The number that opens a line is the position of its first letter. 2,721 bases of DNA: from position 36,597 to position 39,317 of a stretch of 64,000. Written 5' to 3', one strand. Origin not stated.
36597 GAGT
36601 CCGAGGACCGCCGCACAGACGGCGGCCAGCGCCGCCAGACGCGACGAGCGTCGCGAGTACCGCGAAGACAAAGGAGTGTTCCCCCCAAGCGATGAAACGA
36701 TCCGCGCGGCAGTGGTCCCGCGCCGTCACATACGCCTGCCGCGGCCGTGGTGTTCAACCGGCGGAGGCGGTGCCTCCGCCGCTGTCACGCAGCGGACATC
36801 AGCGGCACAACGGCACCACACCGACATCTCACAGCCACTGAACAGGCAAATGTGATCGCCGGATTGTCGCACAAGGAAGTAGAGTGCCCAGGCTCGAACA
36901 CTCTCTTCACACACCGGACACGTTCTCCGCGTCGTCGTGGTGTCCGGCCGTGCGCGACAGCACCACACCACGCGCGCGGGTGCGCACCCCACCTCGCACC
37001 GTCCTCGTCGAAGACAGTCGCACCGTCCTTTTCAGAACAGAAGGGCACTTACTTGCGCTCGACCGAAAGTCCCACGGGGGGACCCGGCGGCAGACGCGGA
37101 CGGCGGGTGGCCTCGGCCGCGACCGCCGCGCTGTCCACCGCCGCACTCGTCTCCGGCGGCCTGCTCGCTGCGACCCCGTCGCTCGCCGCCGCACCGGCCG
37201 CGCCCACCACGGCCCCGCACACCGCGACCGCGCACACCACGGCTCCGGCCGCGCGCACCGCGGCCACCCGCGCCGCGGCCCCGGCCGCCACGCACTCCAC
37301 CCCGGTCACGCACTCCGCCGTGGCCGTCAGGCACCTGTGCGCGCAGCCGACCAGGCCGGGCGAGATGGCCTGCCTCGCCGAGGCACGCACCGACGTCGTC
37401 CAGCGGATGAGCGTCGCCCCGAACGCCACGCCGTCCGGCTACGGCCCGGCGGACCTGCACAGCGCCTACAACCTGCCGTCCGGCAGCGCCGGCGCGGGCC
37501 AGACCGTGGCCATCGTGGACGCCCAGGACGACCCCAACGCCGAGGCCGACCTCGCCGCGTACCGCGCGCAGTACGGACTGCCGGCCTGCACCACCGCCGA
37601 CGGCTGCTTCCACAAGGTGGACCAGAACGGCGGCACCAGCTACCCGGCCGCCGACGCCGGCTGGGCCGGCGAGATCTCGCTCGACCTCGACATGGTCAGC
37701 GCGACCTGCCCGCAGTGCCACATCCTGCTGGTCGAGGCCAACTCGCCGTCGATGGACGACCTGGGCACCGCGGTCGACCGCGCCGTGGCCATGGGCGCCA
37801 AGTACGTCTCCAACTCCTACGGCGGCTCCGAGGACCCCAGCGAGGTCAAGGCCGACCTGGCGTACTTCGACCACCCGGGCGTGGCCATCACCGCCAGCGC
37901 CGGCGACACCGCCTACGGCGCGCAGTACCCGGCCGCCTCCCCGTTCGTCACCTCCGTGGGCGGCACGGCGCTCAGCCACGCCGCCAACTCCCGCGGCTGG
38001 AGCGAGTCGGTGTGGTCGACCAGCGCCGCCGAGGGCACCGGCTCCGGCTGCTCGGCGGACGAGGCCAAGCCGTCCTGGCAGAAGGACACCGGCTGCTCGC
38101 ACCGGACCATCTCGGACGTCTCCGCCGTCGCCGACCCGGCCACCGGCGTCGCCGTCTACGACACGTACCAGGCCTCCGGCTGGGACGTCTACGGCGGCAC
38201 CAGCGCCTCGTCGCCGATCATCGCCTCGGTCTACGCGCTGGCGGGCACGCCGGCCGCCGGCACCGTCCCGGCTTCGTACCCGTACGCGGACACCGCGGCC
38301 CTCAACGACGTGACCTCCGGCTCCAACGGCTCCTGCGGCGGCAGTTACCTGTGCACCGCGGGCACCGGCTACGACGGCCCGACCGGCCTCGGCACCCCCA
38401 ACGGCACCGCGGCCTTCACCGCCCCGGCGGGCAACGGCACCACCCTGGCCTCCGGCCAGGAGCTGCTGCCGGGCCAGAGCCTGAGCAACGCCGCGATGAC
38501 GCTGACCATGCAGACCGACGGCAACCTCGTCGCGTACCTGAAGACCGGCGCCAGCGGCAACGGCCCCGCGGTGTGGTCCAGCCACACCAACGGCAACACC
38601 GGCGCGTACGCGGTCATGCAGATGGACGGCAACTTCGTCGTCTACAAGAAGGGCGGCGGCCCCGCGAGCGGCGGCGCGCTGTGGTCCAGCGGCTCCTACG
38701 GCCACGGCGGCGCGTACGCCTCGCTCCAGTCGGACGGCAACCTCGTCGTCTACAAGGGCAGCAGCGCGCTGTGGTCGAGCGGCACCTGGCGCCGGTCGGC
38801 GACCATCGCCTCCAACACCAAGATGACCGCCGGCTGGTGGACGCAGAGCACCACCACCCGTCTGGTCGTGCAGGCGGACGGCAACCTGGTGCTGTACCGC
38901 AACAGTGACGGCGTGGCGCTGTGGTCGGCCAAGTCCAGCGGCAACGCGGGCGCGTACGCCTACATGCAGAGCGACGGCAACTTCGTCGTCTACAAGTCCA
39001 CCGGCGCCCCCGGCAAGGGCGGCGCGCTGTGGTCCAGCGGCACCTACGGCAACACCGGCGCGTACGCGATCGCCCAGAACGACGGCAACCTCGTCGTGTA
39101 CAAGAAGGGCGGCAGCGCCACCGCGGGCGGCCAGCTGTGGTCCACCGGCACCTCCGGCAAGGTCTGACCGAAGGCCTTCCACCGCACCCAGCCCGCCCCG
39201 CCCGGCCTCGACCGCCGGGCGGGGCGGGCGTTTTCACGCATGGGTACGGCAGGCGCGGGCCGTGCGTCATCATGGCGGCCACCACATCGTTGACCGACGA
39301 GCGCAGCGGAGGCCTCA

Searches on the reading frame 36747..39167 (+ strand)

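Call 81: search_protein_families(library=pfam, proteins=[window:36747-39167:+], max_evalue=0.0001)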
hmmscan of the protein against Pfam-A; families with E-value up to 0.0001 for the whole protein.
window:36747-39167:+ (806 aa): 1 family
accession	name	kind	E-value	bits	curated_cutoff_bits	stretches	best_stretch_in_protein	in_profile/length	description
PF01453.30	B_lectin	-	2.2e-12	47.8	32.4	0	701-764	14-75/105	D-mannose binding lectin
